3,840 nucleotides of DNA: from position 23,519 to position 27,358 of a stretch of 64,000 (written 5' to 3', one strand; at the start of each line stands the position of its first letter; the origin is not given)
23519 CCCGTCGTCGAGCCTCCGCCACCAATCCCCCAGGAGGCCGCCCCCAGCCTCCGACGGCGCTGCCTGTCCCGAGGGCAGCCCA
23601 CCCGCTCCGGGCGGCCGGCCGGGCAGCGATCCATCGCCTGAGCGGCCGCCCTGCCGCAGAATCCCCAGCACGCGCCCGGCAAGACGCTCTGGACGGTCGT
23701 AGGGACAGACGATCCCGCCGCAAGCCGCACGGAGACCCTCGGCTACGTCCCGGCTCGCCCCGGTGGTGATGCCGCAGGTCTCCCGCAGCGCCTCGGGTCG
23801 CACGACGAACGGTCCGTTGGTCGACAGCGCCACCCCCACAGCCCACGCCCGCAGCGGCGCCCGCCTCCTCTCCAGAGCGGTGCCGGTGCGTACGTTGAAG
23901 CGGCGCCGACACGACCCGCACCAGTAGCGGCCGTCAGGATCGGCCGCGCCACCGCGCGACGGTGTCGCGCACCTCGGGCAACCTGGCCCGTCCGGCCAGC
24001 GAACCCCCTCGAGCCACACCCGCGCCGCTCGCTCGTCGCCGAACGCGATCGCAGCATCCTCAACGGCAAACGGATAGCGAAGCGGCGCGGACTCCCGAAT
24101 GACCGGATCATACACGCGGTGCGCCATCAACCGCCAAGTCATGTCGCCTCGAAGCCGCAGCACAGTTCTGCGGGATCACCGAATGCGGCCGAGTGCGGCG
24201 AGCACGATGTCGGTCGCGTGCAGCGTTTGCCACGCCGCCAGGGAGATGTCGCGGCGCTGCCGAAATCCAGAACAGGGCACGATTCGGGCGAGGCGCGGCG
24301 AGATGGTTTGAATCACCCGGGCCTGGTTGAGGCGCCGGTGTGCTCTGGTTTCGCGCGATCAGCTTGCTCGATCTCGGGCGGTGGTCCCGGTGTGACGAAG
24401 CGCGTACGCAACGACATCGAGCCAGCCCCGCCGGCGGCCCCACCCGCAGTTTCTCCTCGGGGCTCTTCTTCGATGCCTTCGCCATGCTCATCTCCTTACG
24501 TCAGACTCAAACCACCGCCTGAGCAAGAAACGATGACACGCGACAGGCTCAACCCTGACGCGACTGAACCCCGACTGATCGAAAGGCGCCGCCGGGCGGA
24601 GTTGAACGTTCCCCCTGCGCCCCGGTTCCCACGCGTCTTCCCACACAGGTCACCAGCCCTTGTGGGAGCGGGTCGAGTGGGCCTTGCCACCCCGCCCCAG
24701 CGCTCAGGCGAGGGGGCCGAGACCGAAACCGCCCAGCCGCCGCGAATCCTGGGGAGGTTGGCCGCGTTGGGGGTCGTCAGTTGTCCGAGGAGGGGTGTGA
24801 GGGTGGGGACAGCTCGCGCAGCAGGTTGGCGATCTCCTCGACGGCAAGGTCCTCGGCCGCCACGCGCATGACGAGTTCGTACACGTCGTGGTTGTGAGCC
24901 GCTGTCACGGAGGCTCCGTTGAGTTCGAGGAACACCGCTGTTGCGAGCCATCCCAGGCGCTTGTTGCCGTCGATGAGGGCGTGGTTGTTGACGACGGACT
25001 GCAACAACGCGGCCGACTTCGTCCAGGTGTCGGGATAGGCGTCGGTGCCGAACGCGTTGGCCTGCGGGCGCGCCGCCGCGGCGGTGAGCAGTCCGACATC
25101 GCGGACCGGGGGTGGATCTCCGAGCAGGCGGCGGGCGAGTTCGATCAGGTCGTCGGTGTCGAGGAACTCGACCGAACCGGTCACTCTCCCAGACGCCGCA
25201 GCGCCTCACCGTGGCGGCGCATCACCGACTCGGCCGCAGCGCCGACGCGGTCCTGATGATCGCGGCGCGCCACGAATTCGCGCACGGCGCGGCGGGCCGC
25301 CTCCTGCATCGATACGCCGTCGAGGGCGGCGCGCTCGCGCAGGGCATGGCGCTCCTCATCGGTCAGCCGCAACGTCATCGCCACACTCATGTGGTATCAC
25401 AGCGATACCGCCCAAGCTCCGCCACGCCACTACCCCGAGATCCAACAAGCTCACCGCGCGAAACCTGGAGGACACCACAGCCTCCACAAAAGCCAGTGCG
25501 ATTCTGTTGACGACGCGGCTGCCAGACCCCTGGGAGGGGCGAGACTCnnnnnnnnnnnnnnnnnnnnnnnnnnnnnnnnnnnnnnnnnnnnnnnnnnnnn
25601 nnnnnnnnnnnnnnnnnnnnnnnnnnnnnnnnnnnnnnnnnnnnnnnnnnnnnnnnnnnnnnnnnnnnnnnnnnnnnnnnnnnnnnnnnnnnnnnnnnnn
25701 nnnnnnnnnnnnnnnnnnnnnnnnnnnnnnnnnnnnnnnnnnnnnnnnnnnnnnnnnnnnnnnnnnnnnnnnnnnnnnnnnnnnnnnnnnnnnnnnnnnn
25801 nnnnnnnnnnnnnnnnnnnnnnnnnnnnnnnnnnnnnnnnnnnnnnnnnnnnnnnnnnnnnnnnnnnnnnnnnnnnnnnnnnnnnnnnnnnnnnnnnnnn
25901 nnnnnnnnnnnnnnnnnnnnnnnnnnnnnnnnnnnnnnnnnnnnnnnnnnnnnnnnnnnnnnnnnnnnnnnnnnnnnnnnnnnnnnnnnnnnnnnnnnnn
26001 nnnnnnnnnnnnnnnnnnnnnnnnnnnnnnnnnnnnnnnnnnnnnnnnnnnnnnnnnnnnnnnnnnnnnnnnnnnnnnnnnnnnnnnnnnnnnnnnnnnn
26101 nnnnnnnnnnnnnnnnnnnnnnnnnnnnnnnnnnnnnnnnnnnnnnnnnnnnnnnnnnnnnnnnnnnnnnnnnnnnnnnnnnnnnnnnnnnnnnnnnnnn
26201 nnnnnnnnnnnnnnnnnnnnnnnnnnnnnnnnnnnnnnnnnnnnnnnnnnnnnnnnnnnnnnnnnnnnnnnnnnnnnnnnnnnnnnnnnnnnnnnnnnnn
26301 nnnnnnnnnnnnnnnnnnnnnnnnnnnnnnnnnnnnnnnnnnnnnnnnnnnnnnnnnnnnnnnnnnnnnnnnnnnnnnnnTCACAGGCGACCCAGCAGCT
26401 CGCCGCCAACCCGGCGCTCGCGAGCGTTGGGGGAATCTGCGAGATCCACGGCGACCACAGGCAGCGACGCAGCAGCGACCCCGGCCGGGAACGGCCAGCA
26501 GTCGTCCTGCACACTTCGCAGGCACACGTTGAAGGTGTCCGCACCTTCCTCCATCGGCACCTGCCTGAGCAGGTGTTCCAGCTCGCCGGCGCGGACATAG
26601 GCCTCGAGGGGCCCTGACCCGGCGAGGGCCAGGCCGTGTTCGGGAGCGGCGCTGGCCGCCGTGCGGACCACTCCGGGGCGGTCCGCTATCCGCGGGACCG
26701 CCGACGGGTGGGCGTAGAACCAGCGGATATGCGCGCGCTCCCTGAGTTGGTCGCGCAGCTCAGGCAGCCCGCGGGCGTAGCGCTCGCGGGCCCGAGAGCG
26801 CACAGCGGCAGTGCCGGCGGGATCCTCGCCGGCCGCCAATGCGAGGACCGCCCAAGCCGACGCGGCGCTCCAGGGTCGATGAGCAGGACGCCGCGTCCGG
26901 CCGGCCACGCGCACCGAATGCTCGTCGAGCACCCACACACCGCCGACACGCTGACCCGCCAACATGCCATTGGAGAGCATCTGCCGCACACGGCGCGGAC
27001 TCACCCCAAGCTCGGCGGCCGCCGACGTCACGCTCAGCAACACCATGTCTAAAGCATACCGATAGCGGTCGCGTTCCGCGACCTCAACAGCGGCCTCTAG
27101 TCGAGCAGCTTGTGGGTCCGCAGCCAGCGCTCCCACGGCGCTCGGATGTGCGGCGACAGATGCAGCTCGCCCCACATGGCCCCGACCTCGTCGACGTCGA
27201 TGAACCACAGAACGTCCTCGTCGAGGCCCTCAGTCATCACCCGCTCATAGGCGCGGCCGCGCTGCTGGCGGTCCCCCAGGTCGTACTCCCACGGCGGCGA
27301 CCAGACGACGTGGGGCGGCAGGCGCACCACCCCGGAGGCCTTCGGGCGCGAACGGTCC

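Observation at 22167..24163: NTase toxin-like gene paired with an unusual Zn-ribbon + wHTH protein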

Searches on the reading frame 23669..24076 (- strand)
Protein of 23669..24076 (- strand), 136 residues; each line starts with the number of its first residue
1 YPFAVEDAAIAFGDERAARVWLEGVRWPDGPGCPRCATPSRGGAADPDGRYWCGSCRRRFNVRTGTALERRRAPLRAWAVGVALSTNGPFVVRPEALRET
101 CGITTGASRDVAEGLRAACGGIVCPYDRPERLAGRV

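Call 49: search_dna_similar(query=window:23669-24076:-, collection=plasmids, mode=protein, max_evalue=0.01, max_rows=25)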
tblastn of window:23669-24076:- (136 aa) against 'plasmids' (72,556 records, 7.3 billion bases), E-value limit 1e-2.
Records with a match: 307; places in all: 414; records where one place covers at least 80% of the query: 82.
Best place of each record, by identity: <60% 307.
By first word of the organism name: Pseudosulfitobacter 68; Sinorhizobium 33; Ralstonia 15; Haloarcula 12; Xanthomonas 12; Mesorhizobium 11; Rhizobium 10; Acidiphilium 8; Natrinema 8; Halobacterium 7; and 74 more.
By predicted mobility (MOB-suite, as given by PLSDB): non-mobilizable 158; conjugative 112; mobilizable 37.
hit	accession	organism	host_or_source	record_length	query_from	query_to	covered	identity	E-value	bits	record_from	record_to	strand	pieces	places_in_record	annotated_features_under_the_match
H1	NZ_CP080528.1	Mesorhizobium sp. AR07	Oxytropis sp.,Cell culture,root nodule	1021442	5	136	97%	31.0%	7e-7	54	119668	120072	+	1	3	record has no annotation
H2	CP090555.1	Neorhizobium galegae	Galega,Cell culture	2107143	1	116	85%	34.9%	1e-9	62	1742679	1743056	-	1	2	none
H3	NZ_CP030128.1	Indioceanicola profundi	sediment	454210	3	136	99%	29.9%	1e-11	68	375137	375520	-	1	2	transposase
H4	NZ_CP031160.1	Deinococcus wulumuqiensis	cell culture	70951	14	136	90%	32.3%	3e-6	52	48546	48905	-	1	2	hypothetical protein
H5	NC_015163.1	Deinococcus proteolyticus MRP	feces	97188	14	136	90%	31.6%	2e-5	50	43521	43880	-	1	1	transposase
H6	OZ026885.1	Candidatus Methylocalor cossyra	-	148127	2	136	99%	28.7%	7e-12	68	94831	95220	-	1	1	transposase | protein of unknown function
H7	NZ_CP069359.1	Microvirga sp. VF16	Vachellia farnesiana,Cell culture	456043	5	120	85%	33.3%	4e-6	52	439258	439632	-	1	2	IS1595 family transposase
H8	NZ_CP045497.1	Mesorhizobium sp. INR15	pure culture,nutrient broth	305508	4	116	83%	34.1%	3e-9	61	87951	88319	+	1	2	none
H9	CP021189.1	Rhizorhabdus wittichii DC-6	activated sludge of a wastewater ...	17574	1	104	76%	36.8%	9e-8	56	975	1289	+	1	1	DDE transposase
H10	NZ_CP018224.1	Tardibacter chloracetimidivorans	whole organism,soil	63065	1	104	76%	36.8%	9e-8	56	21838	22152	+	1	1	IS1595 family transposase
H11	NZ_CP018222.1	Tardibacter chloracetimidivorans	whole organism,soil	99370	1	104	76%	36.8%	9e-8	56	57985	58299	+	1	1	IS1595 family transposase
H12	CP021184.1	Rhizorhabdus wittichii DC-6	activated sludge of a wastewater ...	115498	1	104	76%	36.8%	9e-8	56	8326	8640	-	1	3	DDE transposase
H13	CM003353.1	Sphingomonas sp. MEA3-1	single cell,soil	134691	1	104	76%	36.8%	9e-8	56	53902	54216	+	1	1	record has no annotation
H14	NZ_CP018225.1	Tardibacter chloracetimidivorans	whole organism,soil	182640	1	104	76%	36.8%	9e-8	56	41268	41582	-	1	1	IS1595 family transposase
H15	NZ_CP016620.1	Microvirga ossetica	Vicia alpestris,cell culture,nodules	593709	4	120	86%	32.3%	1e-6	53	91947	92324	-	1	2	IS1595 family transposase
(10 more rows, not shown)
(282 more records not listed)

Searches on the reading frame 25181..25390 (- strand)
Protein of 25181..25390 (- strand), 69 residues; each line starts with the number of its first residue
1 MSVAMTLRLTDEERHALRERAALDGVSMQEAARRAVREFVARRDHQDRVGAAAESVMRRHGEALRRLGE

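Call 3: search_protein_families(library=pfam, proteins=[window:25181-25390:-], max_evalue=0.1)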
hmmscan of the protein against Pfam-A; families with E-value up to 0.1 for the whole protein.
window:25181-25390:- (69 aa): 7 families
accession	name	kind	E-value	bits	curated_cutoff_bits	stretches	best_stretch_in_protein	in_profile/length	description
PF19807.5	DUF6290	-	5.2e-05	23.8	27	1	1-38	1-37/72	Family of unknown function (DUF6290)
PF21983.2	NikA-like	-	6.8e-05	23.4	27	1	3-36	5-38/72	Mobilization protein NikA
PF22513.2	FitA-like_RHH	-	7.9e-05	23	27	1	9-38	8-37/39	Antitoxin FitA-like, ribbon-helix-helix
PF07704.17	PSK_trans_fac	-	0.0013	20.1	28.3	1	5-56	1-55/82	Rv0623-like transcription factor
PF01402.27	RHH_1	-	0.0075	16.6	20.5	1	6-42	3-39/39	Ribbon-helix-helix protein, copG family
PF03136.20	Pup_ligase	-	0.016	14.6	25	1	10-67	281-334/441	Pup-ligase protein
PF04545.22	Sigma70_r4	-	0.018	15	24.1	0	8-34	4-29/50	Sigma-70, region 4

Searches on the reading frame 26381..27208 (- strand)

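Call 3: search_protein_families(library=pfam, proteins=[window:26381-27208:-], max_evalue=0.1)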
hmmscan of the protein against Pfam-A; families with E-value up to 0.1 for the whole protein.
window:26381-27208:- (275 aa): 4 families
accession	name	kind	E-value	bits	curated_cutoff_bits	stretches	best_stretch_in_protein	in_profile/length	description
PF12728.13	HTH_17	-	0.00027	21.6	27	1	57-99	1-43/51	Helix-turn-helix domain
PF21531.3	Rv2175c_wHTH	-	0.00076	19.8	27.1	1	54-92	12-50/57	DNA-binding protein Rv2175c, wHTH domain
PF13384.12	HTH_23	-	0.0037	17.5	24.6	1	45-79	4-39/50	Homeodomain-like domain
PF13542.12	HTH_Tnp_ISL3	-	0.032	14.2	27.4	1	53-78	25-47/51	Helix-turn-helix domain of transposase family ISL3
